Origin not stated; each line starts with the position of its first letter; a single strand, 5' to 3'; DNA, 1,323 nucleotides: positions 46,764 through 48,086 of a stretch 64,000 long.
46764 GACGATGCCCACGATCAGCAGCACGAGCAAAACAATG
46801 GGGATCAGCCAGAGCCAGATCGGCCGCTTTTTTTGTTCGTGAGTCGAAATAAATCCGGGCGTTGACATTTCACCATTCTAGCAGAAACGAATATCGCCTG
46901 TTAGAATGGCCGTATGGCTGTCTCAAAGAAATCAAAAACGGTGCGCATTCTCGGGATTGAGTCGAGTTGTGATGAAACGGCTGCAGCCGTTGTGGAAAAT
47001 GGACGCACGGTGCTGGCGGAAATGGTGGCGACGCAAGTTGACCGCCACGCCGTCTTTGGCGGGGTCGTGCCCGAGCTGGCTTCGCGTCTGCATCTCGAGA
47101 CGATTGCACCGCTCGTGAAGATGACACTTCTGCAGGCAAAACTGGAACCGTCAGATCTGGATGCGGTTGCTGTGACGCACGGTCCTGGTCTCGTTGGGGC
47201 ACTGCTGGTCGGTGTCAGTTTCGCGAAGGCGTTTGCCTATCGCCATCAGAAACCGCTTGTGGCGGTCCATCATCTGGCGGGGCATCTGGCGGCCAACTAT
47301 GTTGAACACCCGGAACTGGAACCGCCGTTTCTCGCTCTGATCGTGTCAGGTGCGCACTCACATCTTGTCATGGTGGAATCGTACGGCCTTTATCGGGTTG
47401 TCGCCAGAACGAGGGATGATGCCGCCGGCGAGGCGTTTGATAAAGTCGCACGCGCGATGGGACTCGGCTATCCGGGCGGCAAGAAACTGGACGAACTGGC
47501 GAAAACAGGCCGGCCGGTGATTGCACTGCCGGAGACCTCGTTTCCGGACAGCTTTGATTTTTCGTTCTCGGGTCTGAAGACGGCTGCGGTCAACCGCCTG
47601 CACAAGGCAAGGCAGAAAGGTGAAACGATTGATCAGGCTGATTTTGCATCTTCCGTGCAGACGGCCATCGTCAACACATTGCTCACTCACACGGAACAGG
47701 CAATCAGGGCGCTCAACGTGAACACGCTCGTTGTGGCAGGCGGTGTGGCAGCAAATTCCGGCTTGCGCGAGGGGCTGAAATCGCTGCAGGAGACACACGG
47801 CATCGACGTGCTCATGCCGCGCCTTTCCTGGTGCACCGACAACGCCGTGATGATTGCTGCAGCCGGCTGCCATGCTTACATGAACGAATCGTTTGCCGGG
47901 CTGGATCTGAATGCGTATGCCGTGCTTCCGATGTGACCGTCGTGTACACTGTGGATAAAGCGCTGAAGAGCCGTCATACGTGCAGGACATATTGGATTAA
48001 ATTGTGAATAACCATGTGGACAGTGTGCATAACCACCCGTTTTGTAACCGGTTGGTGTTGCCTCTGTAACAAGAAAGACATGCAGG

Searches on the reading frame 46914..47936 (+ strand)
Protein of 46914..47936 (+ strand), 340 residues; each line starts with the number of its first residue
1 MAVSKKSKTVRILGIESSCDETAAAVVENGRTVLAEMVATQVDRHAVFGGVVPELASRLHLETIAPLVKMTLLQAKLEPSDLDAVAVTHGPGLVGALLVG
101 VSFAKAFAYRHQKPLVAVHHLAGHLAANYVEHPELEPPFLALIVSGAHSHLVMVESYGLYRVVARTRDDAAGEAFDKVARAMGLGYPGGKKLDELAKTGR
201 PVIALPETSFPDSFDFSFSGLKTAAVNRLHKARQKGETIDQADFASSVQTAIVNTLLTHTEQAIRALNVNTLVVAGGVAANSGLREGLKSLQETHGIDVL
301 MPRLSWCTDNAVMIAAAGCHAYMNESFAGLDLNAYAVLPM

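Call 41: find_encoding_contigs(protein=window:46914-47936:+, flank=10000, max_places=1)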
Protein window:46914-47936:+ (340 aa): 11 contigs read that carry it; 1 place shown.
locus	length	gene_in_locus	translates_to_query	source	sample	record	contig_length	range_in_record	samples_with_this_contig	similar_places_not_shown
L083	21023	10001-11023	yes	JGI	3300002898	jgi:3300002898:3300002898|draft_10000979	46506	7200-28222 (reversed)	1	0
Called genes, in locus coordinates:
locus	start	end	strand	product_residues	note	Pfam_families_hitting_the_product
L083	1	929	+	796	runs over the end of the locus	PF00343:Phosphorylase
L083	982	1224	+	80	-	PF02229:PC4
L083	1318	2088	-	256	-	PF04203:Sortase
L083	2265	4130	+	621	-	PF02518:HATPase_c (weak), PF13589:HATPase_c_3, PF00183:HSP90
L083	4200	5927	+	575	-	-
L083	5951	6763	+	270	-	PF00398:RrnaAD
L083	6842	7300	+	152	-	PF05164:ZapA (weak)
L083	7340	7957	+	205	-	PF00692:dUTPase, PF22769:DCD (faint), PF00692:dUTPase (weak)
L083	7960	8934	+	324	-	PF01544:CorA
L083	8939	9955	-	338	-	-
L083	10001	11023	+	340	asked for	PF02543:Carbam_trans_N (faint), PF00814:TsaD, PF22521:HypF_C_2 (weak)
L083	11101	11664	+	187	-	PF01668:SmpB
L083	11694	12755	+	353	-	PF13672:PP2C_2 (weak)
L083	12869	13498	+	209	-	PF01206:TusA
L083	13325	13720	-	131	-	-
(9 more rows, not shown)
